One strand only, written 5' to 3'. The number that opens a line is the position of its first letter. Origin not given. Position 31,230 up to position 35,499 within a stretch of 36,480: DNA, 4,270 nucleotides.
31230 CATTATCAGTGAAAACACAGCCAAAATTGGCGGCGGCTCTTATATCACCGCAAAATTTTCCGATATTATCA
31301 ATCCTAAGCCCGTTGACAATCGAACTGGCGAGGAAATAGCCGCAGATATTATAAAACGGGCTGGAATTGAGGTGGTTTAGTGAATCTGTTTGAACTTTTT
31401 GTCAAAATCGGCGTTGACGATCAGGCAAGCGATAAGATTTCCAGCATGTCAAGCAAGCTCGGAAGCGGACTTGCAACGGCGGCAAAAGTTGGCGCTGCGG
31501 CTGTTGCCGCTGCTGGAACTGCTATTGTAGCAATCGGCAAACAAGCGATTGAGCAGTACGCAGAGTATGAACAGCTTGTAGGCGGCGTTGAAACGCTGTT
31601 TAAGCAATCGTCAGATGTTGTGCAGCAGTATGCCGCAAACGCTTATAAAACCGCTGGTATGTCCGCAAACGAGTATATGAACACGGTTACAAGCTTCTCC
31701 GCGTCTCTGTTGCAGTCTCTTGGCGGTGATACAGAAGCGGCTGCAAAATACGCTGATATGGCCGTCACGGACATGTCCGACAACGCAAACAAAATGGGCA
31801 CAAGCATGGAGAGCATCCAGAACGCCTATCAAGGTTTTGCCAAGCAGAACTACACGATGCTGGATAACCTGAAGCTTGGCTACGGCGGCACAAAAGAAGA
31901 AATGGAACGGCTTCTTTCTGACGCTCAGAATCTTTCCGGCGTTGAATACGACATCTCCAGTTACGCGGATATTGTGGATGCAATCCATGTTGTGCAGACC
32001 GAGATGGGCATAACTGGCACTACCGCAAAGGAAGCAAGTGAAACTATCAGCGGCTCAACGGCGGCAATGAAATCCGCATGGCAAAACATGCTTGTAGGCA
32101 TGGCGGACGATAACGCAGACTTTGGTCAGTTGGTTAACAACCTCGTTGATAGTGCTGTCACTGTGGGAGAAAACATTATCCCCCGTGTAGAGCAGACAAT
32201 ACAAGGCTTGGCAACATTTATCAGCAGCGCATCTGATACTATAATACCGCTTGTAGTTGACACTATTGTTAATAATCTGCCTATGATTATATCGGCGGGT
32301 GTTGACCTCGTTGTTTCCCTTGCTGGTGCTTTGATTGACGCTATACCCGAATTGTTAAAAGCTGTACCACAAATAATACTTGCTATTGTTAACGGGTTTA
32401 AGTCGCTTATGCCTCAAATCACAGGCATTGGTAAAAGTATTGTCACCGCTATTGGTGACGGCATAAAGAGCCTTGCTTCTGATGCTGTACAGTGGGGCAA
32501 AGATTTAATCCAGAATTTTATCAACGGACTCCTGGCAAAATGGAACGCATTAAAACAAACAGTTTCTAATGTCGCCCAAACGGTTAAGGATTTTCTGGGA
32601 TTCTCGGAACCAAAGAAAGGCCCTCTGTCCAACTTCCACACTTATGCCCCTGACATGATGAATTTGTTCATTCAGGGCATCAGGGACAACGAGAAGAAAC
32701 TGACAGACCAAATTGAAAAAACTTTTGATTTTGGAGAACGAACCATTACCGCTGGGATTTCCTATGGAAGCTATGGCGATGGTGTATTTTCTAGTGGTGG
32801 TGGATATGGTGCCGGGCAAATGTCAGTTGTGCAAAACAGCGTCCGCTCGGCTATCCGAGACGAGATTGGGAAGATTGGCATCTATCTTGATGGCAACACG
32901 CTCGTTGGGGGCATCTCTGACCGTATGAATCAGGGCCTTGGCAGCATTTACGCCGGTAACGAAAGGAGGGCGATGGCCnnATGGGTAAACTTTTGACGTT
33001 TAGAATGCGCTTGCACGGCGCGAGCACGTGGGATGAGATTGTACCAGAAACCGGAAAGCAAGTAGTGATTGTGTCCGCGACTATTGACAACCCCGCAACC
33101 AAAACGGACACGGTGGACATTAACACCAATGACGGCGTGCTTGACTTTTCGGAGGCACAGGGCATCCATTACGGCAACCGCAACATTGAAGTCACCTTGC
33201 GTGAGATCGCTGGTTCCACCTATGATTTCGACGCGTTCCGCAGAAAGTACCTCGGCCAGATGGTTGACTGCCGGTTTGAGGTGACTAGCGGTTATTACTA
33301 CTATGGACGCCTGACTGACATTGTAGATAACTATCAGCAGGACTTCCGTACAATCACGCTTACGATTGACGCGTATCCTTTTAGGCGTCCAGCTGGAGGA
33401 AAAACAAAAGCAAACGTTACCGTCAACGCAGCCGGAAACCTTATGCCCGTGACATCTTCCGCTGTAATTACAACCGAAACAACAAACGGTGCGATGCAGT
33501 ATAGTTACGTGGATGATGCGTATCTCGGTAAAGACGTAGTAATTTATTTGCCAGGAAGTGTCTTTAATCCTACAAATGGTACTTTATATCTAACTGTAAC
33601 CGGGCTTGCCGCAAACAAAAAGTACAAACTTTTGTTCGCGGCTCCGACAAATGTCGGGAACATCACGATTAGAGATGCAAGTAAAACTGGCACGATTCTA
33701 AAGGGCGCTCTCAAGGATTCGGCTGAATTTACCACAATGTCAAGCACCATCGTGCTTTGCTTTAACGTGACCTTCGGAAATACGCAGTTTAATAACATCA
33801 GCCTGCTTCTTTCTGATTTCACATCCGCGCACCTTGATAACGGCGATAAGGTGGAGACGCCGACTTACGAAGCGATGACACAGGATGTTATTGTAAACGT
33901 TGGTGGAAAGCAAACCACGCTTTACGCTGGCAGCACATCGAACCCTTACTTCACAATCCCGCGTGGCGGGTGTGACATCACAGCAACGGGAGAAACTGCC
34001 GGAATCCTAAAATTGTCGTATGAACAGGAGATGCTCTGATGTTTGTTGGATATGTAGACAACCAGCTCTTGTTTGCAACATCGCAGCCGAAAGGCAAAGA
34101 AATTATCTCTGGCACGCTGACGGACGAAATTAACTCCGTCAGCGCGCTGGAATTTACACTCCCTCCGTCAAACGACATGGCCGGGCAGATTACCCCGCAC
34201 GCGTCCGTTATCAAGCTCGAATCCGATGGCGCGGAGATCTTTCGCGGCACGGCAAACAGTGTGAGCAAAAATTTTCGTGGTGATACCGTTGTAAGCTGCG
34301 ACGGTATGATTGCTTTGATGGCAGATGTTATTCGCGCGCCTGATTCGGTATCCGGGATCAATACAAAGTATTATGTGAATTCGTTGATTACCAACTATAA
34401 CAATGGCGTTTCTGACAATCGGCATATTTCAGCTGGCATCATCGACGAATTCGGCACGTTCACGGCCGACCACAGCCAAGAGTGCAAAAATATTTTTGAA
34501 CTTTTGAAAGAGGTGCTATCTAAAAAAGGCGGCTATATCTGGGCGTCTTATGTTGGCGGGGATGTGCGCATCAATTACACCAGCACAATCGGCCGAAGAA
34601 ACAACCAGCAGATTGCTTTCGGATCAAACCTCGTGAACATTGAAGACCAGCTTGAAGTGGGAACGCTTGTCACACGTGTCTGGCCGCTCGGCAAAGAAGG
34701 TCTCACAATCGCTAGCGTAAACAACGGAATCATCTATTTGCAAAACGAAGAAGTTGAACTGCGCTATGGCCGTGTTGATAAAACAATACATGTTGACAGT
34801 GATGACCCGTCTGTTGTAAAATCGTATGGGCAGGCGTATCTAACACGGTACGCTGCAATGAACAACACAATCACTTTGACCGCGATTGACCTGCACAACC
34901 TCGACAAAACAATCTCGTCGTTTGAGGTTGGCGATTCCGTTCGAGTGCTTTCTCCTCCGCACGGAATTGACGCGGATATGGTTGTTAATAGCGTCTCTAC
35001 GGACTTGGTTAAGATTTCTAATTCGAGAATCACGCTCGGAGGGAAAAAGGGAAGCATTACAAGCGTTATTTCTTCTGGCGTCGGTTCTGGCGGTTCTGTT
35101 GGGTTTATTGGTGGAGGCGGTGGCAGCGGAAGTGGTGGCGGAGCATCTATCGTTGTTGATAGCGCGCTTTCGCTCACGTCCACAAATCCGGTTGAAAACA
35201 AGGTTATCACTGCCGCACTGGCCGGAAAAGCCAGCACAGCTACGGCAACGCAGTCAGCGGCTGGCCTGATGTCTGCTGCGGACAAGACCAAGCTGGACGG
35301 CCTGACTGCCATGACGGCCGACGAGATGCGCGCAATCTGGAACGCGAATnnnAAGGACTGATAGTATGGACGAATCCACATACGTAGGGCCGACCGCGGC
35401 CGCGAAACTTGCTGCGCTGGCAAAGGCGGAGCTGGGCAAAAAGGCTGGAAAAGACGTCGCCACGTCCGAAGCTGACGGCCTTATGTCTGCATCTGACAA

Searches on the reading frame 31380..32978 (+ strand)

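Call 35: search_protein_families(library=phrogs, proteins=[window:31380-32978:+], max_evalue=0.001)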
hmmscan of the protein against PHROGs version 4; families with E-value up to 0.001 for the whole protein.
window:31380-32978:+ (533 aa): 14 families
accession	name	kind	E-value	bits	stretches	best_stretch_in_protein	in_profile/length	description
phrog_6900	-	tail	3.7e-83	280.2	1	12-204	46-235/235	tail length tape measure protein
phrog_991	-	tail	3.2e-66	224.9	1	13-438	249-737/1966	tail length tape measure protein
phrog_3981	-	tail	3.9e-64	218.8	1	15-290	20-275/584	tail length tape measure protein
phrog_58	-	tail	2.9e-60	205.9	2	16-257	290-527/1544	tail length tape measure protein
phrog_5493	-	tail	3e-20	73.2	2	30-362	456-767/1102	tail length tape measure protein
phrog_1204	-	tail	5e-20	72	2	18-242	159-399/1483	tail protein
phrog_305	-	tail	1e-15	58.5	1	17-446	399-746/1001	tail length tape measure protein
phrog_4372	-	tail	3.4e-14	52.3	1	230-445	1141-1356/1681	tail length tape measure protein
phrog_1272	-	tail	4.8e-12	45.4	1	167-450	869-1140/1606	tail length tape measure protein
phrog_24198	-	unknown function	9.8e-10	39.4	1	270-392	41-162/350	-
phrog_4200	-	tail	1.5e-08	34.7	1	31-448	214-582/732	tail length tape measure protein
phrog_26805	-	unknown function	3.3e-05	23.4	1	310-413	460-571/697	-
phrog_167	-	tail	3.5e-05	22.7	1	17-452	248-641/1555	tail length tape measure protein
phrog_6435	-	tail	0.0005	18.5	1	66-436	955-1259/2090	tail length tape measure protein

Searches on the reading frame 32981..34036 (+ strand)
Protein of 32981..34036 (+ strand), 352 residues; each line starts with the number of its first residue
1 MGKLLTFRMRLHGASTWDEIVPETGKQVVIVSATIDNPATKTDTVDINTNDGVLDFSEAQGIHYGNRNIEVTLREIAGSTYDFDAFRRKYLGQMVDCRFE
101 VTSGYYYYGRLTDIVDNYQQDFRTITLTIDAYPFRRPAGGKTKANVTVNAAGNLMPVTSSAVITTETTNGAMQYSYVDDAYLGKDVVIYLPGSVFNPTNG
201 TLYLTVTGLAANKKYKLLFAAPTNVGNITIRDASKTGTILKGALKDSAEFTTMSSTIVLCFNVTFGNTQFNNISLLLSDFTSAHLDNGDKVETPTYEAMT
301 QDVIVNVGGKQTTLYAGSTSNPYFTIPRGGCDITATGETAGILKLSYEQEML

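Call 35: search_protein_families(library=phrogs, proteins=[window:32981-34036:+], max_evalue=0.001)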
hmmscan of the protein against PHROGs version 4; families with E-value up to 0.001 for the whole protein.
window:32981-34036:+ (352 aa): 1 family
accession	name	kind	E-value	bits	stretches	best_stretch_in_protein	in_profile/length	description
phrog_33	-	tail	2.9e-05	24.3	1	29-238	56-216/651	distal tail protein Dit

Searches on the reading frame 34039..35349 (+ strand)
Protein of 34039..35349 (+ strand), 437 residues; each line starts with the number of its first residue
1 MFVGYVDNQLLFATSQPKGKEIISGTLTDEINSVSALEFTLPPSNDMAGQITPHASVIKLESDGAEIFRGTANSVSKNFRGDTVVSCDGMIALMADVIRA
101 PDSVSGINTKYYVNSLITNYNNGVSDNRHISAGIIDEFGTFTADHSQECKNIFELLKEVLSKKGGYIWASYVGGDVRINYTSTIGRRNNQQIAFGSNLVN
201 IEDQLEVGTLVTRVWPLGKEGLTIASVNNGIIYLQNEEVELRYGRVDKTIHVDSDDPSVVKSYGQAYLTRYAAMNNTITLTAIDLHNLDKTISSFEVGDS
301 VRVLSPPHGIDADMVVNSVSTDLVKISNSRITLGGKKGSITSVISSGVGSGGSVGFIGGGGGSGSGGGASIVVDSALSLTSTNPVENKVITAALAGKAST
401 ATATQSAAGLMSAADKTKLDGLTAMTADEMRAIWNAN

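Call 35: search_protein_families(library=phrogs, proteins=[window:34039-35349:+], max_evalue=0.001)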
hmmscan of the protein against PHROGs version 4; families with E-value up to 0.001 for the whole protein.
window:34039-35349:+ (437 aa): 12 families
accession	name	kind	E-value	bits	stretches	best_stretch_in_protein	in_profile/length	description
phrog_3558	-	tail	1.3e-61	210.2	1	8-342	22-381/1047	tail protein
phrog_9886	-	unknown function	2.3e-34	119.3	1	6-337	6-354/940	-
phrog_3475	-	tail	7.1e-14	51.9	1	148-342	530-722/841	minor tail protein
phrog_1067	-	head and packaging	7.3e-11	42.2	1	21-341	28-351/991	minor head protein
phrog_4311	-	head and packaging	1.8e-09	37.7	1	188-342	183-346/651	minor head protein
phrog_1330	-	tail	1.2e-08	34.3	1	19-349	24-372/1361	tail protein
phrog_5555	-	tail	5.2e-08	32.7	1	21-345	23-351/788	tail protein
phrog_2270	-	unknown function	1.5e-07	31.7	1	151-348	139-342/637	-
phrog_6907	-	unknown function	1.7e-07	32.5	1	365-428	37-94/99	-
phrog_4798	-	tail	1.3e-06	28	1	184-270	227-320/796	tail protein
phrog_22322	-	tail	4.1e-06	26.6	1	177-314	173-321/562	tail protein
phrog_326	-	other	0.00016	20.9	0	134-343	452-661/985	tail protein with endopeptidase domain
